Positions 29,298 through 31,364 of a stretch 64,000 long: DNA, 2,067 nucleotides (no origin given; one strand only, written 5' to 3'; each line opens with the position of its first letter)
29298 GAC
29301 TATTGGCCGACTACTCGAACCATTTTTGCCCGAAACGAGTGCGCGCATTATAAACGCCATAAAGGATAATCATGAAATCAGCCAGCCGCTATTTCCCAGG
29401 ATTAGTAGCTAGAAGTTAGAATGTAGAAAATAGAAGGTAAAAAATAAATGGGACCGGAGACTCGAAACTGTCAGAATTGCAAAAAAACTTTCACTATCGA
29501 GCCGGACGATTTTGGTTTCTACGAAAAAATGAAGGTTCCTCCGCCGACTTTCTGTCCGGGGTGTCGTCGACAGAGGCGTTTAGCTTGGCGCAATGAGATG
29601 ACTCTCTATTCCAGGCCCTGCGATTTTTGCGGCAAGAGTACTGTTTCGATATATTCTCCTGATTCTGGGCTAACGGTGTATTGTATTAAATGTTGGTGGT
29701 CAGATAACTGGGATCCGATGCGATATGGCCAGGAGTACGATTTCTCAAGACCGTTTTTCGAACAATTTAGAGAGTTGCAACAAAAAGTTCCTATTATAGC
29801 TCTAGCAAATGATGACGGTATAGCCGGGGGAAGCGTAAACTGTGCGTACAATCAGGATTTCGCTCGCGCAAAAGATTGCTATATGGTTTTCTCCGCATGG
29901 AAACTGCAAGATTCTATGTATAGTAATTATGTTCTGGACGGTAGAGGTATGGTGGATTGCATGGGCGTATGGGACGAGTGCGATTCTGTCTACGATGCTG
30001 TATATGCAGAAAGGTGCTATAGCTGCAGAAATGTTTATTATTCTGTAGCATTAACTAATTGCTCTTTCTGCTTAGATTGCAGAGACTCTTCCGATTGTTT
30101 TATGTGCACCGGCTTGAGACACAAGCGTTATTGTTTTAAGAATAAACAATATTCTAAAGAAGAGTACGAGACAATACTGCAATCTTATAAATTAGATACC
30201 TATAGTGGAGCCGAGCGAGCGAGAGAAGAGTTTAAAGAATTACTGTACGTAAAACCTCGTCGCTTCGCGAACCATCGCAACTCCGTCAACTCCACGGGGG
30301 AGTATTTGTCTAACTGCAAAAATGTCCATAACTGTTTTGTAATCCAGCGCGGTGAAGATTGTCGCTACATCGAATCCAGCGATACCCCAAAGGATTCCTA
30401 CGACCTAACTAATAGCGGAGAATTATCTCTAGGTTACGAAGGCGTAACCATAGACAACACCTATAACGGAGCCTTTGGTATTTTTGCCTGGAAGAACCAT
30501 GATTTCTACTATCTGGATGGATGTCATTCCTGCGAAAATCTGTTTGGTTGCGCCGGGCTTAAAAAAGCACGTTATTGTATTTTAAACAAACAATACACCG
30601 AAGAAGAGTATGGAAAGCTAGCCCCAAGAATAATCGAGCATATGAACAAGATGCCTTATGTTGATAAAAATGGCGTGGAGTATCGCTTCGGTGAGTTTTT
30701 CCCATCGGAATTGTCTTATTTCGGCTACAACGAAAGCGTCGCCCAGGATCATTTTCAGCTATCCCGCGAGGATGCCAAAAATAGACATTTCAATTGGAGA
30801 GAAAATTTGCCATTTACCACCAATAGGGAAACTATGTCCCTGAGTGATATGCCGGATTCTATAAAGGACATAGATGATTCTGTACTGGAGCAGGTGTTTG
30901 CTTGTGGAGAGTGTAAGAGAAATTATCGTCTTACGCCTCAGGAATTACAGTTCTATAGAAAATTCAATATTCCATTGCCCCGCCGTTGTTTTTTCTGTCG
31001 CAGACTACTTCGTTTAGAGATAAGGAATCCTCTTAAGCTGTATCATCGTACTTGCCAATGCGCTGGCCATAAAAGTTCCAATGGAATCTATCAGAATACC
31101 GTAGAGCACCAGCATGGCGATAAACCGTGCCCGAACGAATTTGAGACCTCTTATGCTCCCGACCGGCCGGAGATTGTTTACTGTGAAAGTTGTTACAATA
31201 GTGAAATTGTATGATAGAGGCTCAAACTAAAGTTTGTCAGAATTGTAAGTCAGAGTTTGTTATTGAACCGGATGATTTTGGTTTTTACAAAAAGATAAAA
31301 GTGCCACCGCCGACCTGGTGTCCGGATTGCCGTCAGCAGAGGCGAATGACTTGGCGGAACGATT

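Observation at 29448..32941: Tandem pair of internally duplicated Cys-rich zinc-ribbon proteins occupying the conserved metG-tatD junction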

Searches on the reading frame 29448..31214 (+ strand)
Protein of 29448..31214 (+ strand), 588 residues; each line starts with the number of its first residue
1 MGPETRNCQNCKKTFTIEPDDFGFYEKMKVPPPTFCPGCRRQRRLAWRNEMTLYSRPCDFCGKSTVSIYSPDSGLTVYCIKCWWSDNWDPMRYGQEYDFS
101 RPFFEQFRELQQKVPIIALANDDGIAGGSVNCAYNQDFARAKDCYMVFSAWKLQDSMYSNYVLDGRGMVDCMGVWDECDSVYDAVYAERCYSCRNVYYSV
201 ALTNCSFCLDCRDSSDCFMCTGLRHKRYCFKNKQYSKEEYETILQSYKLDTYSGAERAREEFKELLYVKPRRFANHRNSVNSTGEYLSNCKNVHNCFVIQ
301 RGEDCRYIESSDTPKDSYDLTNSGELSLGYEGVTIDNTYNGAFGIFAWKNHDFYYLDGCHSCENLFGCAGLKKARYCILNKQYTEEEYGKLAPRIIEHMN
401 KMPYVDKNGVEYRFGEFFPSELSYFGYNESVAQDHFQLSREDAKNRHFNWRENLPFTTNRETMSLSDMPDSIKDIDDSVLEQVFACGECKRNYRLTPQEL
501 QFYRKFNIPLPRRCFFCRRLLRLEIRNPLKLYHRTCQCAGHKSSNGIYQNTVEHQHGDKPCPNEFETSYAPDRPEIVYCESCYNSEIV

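Call 3: search_protein_families(library=pfam, proteins=[window:29448-31214:+], max_evalue=1)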
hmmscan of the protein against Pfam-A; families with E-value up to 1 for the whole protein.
window:29448-31214:+ (588 aa): 3 families
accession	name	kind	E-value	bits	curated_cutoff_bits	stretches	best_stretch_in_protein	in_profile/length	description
PF23477.1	zf_Tbcl_2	-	0.035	14.2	27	1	54-83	4-33/37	Probable treble clef zinc finger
PF10437.14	Lip_prot_lig_C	-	0.06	13.7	24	1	214-266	34-85/85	Bacterial lipoate protein ligase C-terminus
PF25206.1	DUF7836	-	0.11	12.7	26.7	0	485-501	9-25/59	Domain of unknown function (DUF7836)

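Call 4: search_protein_families(library=ncbifam, proteins=[window:29448-31214:+], max_evalue=1)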
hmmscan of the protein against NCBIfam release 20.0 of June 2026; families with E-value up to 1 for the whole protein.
window:29448-31214:+ (588 aa): 2 families
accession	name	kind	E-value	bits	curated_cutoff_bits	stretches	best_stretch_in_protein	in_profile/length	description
NF011482.0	PRK14892.1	equivalog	0.017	15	109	1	40-109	5-75/101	putative transcription elongation factor Elf1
TIGR04272.1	cxxc_cxxc_Mbark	domain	0.09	12.5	36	1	54-83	4-33/37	CxxC-x17-CxxC domain-containing protein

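Call 6: find_homologous_proteins(query=window:29448-31214:+)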
Query window:29448-31214:+ (588 aa): 6816 proteins with E <= 0.001 among 8000 candidates; the best 120 are listed.
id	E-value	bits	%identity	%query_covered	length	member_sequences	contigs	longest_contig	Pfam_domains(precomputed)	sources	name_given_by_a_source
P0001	0.0e+0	1426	100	100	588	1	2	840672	-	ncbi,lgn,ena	-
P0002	0.0e+0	1011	68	99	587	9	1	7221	PF13451.13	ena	-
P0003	3.4e-298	1009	69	100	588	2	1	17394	-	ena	-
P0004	4.2e-294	995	67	100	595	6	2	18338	-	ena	-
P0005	4.3e-293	992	66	100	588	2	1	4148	-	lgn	-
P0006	2.0e-290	983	65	100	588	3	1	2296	-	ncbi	-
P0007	5.2e-286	968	66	99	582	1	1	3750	-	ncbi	-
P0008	2.1e-280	950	64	100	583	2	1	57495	-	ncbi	-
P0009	5.9e-279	945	65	100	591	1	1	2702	-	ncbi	-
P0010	1.4e-276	937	64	100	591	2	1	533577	-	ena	-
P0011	7.6e-272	922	69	91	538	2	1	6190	-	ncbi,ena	-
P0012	4.3e-263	893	66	91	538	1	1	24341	-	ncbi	-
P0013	9.9e-263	892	69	89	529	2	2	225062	-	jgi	jgi:hypothetical protein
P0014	1.1e-258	878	60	100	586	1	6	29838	-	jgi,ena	-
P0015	9.9e-258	875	61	100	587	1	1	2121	-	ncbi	-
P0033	2.9e-242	824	59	100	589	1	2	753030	-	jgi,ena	jgi:hypothetical protein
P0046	8.5e-235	799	54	66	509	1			PF13451.13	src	-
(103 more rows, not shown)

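Call 7: search_solved_structures(query=window:29448-31214:+, max_evalue=10)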
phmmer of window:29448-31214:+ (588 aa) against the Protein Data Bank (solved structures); distinct sequences matched with E-value up to 10: 9.
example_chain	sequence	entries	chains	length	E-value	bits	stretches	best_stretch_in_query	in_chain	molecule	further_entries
1xtk_A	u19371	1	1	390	0.62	11.8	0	373-521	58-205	Probable ATP-dependent RNA helicase p47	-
1xtj_A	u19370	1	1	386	0.84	11.4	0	373-521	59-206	Probable ATP-dependent RNA helicase p47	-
8enk_A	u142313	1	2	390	0.86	11.3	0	373-521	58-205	Spliceosome RNA helicase DDX39B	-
1xti_A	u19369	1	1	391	0.87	11.3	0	373-521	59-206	Probable ATP-dependent RNA helicase p47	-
6k0a_C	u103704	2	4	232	1.1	11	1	233-279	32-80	Ribonuclease P protein component 3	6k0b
28xa_H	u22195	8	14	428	1.2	10.9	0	373-521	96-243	Spliceosome RNA helicase DDX39B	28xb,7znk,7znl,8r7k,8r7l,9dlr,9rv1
9t6l_B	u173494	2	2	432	1.2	10.9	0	373-521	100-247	Spliceosome RNA helicase DDX39B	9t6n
7apk_H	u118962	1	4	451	1.4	10.7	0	373-521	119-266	Spliceosome RNA helicase DDX39B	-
9upb_D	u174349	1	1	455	1.4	10.6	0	373-521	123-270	Spliceosome RNA helicase DDX39B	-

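Call 16: find_encoding_contigs(protein=P0010, flank=6000, max_places=3)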
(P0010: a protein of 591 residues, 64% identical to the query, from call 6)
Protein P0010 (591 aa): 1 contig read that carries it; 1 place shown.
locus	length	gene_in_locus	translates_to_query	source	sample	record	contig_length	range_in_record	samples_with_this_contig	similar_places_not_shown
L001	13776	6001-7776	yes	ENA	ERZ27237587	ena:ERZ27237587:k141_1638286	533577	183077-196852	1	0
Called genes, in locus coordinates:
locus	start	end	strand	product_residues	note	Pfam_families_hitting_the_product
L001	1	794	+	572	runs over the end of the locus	-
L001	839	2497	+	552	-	-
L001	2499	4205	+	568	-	-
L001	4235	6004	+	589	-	-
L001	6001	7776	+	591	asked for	-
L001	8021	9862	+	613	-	PF02534:T4SS-DNA_transf (faint), PF01935:DUF87 (weak), PF10412:TrwB_AAD_bind, PF12696:TraG-D_C (weak), PF23477:zf_Tbcl_2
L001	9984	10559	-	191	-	PF08207:EFP_N, PF09285:Elong-fact-P_C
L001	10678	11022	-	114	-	-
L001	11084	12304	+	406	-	PF02540:NAD_synthase (weak), PF02568:ThiI (weak), PF03054:tRNA_Me_trans, PF24167:DUF7411 (weak), PF20259:tRNA_Me_trans_M, PF20258:tRNA_Me_trans_C (weak)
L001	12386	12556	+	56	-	-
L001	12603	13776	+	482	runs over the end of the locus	PF13567:DUF4131, PF03772:Competence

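Call 17: find_encoding_contigs(protein=P0033, flank=6000, max_places=3)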
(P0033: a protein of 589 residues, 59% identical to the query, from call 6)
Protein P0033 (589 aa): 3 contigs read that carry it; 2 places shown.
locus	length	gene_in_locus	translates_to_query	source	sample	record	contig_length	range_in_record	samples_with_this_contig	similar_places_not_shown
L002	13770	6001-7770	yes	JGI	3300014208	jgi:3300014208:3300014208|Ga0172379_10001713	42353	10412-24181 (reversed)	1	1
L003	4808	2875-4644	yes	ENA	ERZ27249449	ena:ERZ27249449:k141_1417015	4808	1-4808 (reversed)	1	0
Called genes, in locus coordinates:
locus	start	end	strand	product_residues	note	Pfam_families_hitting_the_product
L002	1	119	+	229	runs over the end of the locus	PF22935:RM44_endonuclase, PF14622:Ribonucleas_3_3, PF00636:Ribonuclease_3, PF00035:dsrm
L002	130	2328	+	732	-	PF02463:SMC_N, PF13175:AAA_15, PF13476:AAA_23, PF13555:AAA_29 (weak), PF00005:ABC_tran (faint), PF13304:AAA_21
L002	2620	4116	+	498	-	-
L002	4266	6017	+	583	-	-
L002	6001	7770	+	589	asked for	-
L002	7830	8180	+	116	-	PF00886:Ribosomal_S16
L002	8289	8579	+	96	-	PF13083:KH_KhpA-B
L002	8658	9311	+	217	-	PF01746:tRNA_m1G_MT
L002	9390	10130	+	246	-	PF00318:Ribosomal_S2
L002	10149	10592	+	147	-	PF00889:EF_TS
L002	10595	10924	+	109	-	-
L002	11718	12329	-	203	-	-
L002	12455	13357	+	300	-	-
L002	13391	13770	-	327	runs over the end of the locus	PF04041:Glyco_hydro_130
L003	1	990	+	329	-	?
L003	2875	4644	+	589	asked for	-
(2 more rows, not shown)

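Call 19: predict_structure(alignment_id=A1)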
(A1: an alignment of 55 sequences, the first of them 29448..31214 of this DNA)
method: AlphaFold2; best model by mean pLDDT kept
length: 588 residues; sequences in the alignment: 55
mean_pLDDT: 82.7   pTM: 0.86
mean pLDDT of the five models: 82.7, 82.2, 78.1, 76.9, 75.9
residues with pLDDT >= 90: 236; 70-90: 227; 50-70: 122; < 50: 3
segments of 3 or more residues with pLDDT < 50: none
pLDDT, mean of each block of 10 residues (from residue 1): 89 92 89 92 90 88 88 88 85 94 94 86 55 57 61 61 62 67 71 66 62 60 72 85 90 91 84 81 75 86 87 83 69 66 67 68 73 84 93 95 95 93 92 92 93 87 93 95 95 90 92 90 85 92 92 90 92 90 87
secondary structure, 60 per line:
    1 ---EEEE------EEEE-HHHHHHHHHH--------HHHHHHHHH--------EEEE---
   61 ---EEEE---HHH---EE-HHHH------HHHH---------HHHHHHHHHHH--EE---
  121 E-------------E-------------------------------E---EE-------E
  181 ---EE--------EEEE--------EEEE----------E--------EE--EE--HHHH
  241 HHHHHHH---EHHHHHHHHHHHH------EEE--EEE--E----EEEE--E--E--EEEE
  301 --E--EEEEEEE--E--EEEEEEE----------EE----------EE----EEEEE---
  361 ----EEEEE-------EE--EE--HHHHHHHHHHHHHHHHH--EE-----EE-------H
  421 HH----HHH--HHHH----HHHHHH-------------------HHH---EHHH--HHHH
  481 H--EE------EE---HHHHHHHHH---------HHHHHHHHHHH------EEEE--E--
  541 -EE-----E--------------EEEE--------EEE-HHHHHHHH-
elements in order: E4-7 E14-17 H19-28 H37-45 E54-57 E64-67 H80-83 H90-93 H103-113 E194-197 E206-209 H237-247 H252-263 E270-272 E275-277 E285-288 E297-300 E306-312 E318-324 E353-357 E365-369 H385-401 H432-435 H440-445 H477-481 H497-505 H515-525 E532-535 E564-567 E576-578 H580-587

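Call 24: find_related_loci(query=A1, collection=genome_contigs, flank=8000)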
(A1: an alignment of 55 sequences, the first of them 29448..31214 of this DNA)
Query A1 (588 aa) in genome_contigs; peptide patterns used: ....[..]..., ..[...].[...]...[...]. (x = any residue, [..] = any of these).
599 stretches matched a pattern (row limit reached: there are more); 582 encode a relative of the query (tblastn E <= 1e-3); the best 80 are kept; 80 distinct loci.
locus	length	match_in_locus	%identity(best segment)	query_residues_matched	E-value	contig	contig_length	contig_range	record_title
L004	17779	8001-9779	64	1-588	0e+0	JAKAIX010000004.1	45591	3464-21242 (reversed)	MAG: bacterium isolate WY3.bin51 NODE_1114_length_45591_cov_2.361231, whole genome shotgun sequence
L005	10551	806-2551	60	7-588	0e+0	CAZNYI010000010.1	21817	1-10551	MAG TPA_asm: uncultured Candidatus Saccharibacteria bacterium isolate binchicken_co54_413 genome assembly, contig: NODE_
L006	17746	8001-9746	54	1-588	0e+0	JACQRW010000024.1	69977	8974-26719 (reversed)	MAG: Candidatus Sungiibacteriota bacterium isolate NC_groundwater_1369_Ag_S-0.2um_49_53 S_p2_S4_coassembly_k141_4150201,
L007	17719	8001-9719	53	1-587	0e+0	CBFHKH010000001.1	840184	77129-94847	MAG: Minisyncoccia bacterium isolate AGTU_16_bin_21_orig genome assembly, contig: AGTU_16_bin_21_orig_AGTU_16_c_00000000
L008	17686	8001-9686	53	4-587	0e+0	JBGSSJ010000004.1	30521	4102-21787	MAG: Candidatus Paceibacteria bacterium isolate JTS-AC38 k141_1155049, whole genome shotgun sequence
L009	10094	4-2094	68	1-588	0e+0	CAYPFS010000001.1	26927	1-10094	MAG TPA_asm: uncultured Candidatus Saccharibacteria bacterium isolate binchicken_co341_27 genome assembly, contig: NODE_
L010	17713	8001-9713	52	4-588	0e+0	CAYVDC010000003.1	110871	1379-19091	MAG TPA_asm: uncultured Candidatus Saccharibacteria bacterium isolate SRP170004_co1_265 genome assembly, contig: NODE_18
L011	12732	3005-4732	54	1-587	0e+0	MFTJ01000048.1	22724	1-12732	MAG: Candidatus Nomurabacteria bacterium RIFCSPHIGHO2_01_FULL_39_10 rifcsphigho2_01_scaffold_4380, whole genome shotgun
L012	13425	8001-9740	53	1-587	0e+0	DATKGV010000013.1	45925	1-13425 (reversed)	MAG TPA_asm: Candidatus Paceibacterota bacterium isolate SMAG_U14560 k141_85662, whole genome shotgun sequence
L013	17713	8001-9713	52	4-587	0e+0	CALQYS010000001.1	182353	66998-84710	MAG: Candidatus Nomurabacteria bacterium isolate Ike-100m-2 genome assembly, contig: Ike-100-c23, whole genome shotgun s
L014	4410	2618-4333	52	4-587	0e+0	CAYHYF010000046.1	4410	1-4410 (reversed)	MAG TPA_asm: uncultured Candidatus Saccharibacteria bacterium isolate ERP119705_co17_297 genome assembly, contig: NODE_3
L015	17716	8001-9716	53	4-586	0e+0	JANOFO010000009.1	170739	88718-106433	MAG: Candidatus Paceibacterota bacterium isolate SOY_64_metabat_47 SOY_64_k141_3386276, whole genome shotgun sequence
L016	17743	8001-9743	52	4-587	0e+0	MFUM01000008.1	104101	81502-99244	MAG: Candidatus Nomurabacteria bacterium RIFCSPHIGHO2_12_FULL_42_19 rifcsphigho2_12_scaffold_614, whole genome shotgun s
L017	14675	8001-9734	52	1-587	0e+0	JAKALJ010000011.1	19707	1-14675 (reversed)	MAG: bacterium isolate WY5.bin123 NODE_4378_length_19707_cov_13.685751, whole genome shotgun sequence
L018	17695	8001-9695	52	8-586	0e+0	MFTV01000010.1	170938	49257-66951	MAG: Candidatus Nomurabacteria bacterium RIFCSPHIGHO2_02_40_30 rifcsphigho2_02_sub10_scaffold_5, whole genome shotgun se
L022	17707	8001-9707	50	7-588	0e+0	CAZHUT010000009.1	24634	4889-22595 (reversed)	MAG TPA_asm: uncultured Candidatus Saccharibacteria bacterium isolate SRP135725_co3_414 genome assembly, contig: NODE_16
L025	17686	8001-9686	50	1-587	0e+0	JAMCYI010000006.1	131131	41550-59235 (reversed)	MAG: Patescibacteria group bacterium isolate FK_Sedi_B_Bin.358 NODE_169_length_131131_cov_25.3347, whole genome shotgun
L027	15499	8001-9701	49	1-587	0e+0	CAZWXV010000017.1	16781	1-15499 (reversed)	MAG TPA_asm: uncultured Candidatus Saccharibacteria bacterium isolate SRP050083_co1_472 genome assembly, contig: NODE_14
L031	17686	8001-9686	49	1-587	0e+0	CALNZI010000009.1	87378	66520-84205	MAG: Candidatus Paceibacterota bacterium isolate LOGT_bin.0037 genome assembly, contig: contig_37414, whole genome shotg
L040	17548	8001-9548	49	1-540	1e-168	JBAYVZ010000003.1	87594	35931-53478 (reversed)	MAG: Candidatus Paceibacterota bacterium isolate SO_2016_LW3_71 scaffold00393_LW162_2016, whole genome shotgun sequence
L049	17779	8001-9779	45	1-588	8e-162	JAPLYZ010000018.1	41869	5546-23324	MAG: Candidatus Staskawiczbacteria bacterium isolate LacPavin_0920_WC70_MAG_39_33 LacPavin_0920_WC70_scaffold_291409, wh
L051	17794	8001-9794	45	1-588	1e-161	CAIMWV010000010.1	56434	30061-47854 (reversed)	MAG: Candidatus Staskawiczbacteria bacterium isolate AlinenSediments_bin-0833 genome assembly, contig: bin-0833:10/35, w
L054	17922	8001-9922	44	1-588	7e-159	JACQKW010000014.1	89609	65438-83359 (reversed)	MAG: Candidatus Liptonbacteria bacterium isolate NC_groundwater_1187_Ag_S-0.1um_53_80 S_p1_S3_coassembly_k141_2005810, w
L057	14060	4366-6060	43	1-588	4e-157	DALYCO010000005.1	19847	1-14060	MAG TPA_asm: Candidatus Paceibacterota bacterium isolate CTOTU14203 NODE_595_length_19847_cov_3.469331, whole genome sho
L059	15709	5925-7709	43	1-588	2e-156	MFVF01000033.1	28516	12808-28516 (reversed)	MAG: Candidatus Nomurabacteria bacterium RIFCSPLOWO2_01_FULL_42_20 rifcsplowo2_01_scaffold_7431, whole genome shotgun se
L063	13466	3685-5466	43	1-588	3e-155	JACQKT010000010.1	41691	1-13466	MAG: Candidatus Liptonbacteria bacterium isolate NC_groundwater_1184_Ag_S-0.1um_47_66 S_p1_S3_coassembly_k141_426231, wh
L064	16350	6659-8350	43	1-587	4e-155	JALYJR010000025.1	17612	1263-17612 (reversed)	MAG: bacterium isolate CAM bin9 SD1481-83_k127_996184, whole genome shotgun sequence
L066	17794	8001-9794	43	1-588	2e-154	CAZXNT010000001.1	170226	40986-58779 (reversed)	MAG TPA_asm: uncultured Candidatus Saccharibacteria bacterium isolate SRP302447_co2_43 genome assembly, contig: NODE_301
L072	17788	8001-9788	43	1-587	1e-153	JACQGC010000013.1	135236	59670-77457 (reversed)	MAG: Candidatus Nomurabacteria bacterium isolate NC_groundwater_1063_Pr2_B-0.1um_42_14 rattlesnake_spring_18_scaffold_14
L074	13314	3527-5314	43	1-588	2e-155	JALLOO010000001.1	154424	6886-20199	Patescibacteria group bacterium AH-259-L05 AH-259-L05_NODE_1, whole genome shotgun sequence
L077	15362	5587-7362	42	1-588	3e-153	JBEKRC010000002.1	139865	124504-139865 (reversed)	MAG: Minisyncoccia bacterium isolate SPRUCE 501 SPRUCE_501_2, whole genome shotgun sequence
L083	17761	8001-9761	42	4-588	7e-153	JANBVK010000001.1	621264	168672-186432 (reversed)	MAG: Patescibacteria group bacterium isolate AMOR_Bin_147 NODE_1_length_621264_cov_13.613588, whole genome shotgun seque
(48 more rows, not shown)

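Call 29: search_protein_families(library=padloc, proteins=[window:29448-31214:+], max_evalue=1)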
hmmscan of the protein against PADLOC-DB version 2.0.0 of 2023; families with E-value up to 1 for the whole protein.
window:29448-31214:+ (588 aa): 0 families

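Call 30: search_protein_families(library=phrogs, proteins=[window:29448-31214:+], max_evalue=1)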
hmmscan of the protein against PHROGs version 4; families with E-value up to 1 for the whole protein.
window:29448-31214:+ (588 aa): 2 families
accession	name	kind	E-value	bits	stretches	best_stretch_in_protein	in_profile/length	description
phrog_15341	-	unknown function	0.0053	17.2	1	130-231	40-138/276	-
phrog_30727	-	unknown function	0.22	12.5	1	221-242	23-44/53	-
